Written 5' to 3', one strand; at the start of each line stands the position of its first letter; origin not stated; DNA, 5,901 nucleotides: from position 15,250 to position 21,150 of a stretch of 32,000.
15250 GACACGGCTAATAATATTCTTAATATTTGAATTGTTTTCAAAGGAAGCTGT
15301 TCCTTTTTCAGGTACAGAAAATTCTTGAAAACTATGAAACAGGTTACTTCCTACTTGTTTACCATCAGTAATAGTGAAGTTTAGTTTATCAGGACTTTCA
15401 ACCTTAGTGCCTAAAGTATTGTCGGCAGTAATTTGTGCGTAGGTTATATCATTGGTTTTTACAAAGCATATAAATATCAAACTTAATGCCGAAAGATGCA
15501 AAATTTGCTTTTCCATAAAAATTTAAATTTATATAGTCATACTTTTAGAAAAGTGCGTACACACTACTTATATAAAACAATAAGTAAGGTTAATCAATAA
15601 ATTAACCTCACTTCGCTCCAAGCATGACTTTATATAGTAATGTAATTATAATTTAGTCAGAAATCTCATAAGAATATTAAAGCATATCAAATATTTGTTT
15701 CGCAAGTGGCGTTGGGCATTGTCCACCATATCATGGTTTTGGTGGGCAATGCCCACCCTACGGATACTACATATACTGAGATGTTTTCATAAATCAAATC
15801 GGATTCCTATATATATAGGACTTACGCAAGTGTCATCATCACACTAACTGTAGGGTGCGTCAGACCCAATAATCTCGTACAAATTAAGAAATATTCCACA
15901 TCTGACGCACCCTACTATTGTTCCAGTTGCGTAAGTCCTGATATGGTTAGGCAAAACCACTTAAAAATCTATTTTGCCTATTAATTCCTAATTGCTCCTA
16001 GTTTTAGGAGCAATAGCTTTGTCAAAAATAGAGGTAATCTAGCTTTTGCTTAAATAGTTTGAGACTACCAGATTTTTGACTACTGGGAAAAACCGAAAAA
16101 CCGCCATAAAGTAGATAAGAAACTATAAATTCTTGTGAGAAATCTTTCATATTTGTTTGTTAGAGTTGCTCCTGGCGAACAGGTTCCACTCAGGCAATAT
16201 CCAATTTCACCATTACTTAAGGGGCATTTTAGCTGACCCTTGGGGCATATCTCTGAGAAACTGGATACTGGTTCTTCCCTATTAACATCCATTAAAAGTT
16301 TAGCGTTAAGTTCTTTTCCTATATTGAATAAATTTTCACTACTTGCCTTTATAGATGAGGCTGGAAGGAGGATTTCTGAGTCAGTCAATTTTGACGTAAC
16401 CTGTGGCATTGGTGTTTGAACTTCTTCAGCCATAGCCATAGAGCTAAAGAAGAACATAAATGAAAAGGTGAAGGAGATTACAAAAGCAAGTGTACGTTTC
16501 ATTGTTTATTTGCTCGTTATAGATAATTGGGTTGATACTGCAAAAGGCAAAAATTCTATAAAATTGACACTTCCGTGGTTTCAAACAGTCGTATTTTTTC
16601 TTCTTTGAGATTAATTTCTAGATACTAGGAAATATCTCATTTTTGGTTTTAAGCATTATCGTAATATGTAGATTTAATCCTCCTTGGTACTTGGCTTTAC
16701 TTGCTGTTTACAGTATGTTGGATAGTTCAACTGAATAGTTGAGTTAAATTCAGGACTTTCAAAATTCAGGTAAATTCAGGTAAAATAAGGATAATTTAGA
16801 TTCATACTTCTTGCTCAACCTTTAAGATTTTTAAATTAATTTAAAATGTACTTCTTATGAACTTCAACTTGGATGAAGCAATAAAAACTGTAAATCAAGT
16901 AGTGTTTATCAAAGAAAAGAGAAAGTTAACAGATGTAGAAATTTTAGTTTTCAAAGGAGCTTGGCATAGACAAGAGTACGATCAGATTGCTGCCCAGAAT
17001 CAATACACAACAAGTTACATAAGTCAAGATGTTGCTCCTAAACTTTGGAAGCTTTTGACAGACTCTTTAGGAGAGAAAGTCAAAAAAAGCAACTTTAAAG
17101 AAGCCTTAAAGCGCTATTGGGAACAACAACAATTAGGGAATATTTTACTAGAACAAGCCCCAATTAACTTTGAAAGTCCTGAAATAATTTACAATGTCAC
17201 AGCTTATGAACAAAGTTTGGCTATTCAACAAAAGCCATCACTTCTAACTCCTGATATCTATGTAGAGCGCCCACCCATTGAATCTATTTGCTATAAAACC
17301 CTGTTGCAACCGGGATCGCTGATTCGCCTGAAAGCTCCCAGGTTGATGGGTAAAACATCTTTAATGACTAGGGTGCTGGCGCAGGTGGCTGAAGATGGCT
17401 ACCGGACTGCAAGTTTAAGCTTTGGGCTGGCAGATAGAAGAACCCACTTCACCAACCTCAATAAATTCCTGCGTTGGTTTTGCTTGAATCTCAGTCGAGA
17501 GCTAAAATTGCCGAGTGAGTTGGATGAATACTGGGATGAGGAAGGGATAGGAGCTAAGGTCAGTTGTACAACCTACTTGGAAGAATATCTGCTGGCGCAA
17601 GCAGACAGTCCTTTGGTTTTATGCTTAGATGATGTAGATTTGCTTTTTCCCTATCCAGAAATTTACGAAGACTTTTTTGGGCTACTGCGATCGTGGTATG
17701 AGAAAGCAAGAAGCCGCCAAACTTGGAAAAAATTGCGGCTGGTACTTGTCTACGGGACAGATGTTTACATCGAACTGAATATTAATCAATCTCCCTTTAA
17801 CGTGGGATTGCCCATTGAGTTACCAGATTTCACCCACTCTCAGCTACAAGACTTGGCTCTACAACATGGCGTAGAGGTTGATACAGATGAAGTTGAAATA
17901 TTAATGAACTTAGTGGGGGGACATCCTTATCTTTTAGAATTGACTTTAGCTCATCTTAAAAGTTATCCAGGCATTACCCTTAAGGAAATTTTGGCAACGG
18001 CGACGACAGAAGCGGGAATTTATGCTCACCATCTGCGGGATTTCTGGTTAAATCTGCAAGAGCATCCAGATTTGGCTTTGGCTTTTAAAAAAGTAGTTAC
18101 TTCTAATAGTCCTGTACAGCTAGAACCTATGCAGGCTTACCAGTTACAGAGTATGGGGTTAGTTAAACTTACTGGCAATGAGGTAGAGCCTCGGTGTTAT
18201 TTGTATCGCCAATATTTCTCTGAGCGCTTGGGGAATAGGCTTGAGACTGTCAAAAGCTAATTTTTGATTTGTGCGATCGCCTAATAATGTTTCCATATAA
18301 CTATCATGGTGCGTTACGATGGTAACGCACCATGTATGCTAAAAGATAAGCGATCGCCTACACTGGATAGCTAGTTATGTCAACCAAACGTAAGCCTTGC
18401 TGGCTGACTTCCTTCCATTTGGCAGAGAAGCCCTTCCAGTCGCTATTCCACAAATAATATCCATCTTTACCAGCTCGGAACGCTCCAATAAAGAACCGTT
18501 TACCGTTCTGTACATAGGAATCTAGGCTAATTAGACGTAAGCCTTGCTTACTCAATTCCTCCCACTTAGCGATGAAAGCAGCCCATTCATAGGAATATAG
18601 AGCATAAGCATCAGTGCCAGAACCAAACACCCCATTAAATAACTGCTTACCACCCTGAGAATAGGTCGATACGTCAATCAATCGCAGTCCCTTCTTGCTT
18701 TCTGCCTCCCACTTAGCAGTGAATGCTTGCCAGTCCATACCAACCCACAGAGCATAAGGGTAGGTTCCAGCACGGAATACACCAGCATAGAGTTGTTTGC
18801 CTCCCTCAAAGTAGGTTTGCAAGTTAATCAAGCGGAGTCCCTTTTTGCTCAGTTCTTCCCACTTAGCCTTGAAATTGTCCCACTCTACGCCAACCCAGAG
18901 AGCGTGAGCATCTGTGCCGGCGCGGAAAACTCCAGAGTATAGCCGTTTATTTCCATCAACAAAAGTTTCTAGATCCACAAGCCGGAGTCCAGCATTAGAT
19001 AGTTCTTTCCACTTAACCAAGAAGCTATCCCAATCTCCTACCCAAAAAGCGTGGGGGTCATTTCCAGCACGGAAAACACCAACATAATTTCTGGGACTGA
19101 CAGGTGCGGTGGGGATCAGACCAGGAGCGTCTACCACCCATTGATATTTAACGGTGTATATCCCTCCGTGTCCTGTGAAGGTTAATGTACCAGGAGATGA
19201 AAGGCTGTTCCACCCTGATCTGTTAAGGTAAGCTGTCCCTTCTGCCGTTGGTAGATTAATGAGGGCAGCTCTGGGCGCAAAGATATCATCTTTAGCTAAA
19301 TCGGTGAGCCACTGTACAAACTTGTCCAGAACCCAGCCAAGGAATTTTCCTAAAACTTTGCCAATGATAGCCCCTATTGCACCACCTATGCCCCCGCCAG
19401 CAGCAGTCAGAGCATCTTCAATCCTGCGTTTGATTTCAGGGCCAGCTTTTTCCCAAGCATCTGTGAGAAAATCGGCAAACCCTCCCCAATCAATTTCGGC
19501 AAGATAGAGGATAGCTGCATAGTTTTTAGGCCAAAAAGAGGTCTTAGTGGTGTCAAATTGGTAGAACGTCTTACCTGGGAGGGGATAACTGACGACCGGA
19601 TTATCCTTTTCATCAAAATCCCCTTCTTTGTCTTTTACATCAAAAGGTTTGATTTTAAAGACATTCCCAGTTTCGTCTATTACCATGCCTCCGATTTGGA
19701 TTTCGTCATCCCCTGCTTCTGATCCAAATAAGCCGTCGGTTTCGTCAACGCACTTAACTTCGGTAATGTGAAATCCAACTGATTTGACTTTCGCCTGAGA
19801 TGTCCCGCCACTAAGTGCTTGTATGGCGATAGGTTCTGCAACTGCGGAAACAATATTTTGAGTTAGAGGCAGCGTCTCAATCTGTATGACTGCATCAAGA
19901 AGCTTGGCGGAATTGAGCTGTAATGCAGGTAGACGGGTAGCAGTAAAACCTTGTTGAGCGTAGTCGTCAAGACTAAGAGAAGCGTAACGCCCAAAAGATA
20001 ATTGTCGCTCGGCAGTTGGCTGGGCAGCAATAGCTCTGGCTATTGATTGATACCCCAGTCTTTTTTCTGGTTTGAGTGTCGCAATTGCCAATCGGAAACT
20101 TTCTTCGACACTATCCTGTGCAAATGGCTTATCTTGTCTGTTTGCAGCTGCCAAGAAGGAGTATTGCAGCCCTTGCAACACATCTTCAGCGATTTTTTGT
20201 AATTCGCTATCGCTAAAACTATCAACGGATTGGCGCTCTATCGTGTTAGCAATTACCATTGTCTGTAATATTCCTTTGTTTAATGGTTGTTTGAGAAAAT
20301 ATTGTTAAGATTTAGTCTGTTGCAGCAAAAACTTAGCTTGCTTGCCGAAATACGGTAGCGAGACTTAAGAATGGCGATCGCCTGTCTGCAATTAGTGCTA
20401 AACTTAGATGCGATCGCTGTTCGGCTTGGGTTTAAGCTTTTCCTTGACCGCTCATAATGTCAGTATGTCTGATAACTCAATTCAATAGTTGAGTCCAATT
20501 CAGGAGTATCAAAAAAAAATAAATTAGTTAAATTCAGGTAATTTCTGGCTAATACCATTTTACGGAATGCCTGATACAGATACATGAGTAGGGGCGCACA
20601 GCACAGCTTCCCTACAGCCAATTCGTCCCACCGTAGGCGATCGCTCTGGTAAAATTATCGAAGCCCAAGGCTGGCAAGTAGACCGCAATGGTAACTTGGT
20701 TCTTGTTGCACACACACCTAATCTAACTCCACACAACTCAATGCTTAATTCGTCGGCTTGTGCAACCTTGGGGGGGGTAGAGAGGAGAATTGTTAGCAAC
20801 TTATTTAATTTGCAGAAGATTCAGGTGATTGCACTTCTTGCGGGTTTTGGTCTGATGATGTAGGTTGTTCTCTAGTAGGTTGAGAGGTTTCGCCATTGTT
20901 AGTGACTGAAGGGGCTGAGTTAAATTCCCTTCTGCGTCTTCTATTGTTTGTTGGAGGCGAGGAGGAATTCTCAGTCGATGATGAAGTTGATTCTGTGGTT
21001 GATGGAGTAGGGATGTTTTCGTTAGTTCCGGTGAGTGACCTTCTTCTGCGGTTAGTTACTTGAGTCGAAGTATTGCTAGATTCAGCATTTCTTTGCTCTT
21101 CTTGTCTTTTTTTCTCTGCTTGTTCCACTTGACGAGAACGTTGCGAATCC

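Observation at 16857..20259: Convergent pair: HTH-like AAA-type NTPase and a glycine-zipper/tandem-repeat protein, a candidate NTPase-effector conflict module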

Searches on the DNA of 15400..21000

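Call 111: search_rna_families(source=window, start=15400, end=21000, threshold=evalue, max_evalue=1)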
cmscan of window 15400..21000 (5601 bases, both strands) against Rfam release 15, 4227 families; matches with E-value up to 1: 0.
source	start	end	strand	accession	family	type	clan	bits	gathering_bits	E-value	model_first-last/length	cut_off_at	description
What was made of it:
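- Tried and rejected: Rfam on 15400-21000: nothing, so neither the hairpin nor the element is a known RNA family (call 111).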

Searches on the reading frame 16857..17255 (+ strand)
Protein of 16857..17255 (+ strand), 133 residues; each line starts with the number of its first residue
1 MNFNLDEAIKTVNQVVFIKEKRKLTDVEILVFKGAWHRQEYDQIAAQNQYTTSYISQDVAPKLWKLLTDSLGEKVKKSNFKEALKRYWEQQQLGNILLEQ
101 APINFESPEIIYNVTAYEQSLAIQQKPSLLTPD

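Call 26: search_protein_families(library=pfam, proteins=[window:16857-17255:+], max_evalue=10)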
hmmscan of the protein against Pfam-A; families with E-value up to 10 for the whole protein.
seq(133 aa): 2 families
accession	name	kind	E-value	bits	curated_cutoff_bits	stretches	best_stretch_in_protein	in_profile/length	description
PF18072.6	FGAR-AT_linker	-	0.19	12.7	26.6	1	6-36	15-43/50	Formylglycinamide ribonucleotide amidotransferase linker domain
PF18237.6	Tk-SP_N-pro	-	0.44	11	26.5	1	4-46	18-58/67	Tk-SP N-propeptide domain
